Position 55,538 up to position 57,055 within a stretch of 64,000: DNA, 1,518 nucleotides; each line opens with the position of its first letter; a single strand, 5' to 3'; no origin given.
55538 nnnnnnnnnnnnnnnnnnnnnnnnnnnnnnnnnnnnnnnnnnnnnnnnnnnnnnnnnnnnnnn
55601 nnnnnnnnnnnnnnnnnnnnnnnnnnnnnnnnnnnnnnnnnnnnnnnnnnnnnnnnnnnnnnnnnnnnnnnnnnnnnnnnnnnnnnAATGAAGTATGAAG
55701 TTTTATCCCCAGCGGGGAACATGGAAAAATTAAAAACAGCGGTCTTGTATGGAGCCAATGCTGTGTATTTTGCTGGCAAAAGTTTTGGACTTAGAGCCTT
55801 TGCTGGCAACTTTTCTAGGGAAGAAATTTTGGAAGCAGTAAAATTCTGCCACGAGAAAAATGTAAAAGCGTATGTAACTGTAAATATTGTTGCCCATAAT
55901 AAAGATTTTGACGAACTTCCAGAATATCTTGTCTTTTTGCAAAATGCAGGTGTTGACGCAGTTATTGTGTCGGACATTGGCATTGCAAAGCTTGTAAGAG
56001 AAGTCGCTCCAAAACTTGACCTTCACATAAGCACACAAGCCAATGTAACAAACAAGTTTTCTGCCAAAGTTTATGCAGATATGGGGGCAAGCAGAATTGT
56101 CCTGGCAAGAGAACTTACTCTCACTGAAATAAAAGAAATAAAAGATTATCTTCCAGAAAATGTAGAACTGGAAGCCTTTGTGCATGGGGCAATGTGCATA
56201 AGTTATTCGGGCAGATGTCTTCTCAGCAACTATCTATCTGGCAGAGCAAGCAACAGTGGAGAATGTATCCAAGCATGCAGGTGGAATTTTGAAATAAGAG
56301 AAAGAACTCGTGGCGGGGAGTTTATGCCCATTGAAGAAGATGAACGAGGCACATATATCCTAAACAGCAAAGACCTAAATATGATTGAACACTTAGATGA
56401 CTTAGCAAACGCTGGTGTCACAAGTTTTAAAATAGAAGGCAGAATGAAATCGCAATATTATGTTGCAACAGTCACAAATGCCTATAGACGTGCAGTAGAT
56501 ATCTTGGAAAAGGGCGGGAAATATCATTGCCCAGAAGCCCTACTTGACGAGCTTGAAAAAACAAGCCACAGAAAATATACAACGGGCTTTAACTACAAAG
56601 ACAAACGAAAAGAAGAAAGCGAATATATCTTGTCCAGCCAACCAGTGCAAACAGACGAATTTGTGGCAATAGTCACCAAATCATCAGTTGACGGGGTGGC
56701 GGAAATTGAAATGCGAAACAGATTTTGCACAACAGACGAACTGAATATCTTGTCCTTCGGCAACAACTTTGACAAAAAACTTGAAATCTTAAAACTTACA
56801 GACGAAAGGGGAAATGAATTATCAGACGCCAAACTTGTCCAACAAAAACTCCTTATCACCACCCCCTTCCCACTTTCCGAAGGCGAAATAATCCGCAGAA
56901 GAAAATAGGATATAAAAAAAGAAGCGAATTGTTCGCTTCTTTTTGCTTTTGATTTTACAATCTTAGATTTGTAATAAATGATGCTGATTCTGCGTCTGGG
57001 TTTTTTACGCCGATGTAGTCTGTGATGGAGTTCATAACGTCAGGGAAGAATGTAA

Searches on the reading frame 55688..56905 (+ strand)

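Call 31: search_protein_families(library=pfam, max_evalue=0.001, proteins=[window:55688-56905:+])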
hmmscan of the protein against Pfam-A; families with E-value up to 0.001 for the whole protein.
window:55688-56905:+ (406 aa): 2 families
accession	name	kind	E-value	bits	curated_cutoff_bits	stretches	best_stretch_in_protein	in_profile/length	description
PF01136.24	Peptidase_U32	-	2.3e-96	322.1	22.4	1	75-306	2-231/233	Peptidase family U32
PF16325.11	Peptidase_U32_C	-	1.7e-12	47.7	28.2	1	323-403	3-83/83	Peptidase family U32 C-terminal domain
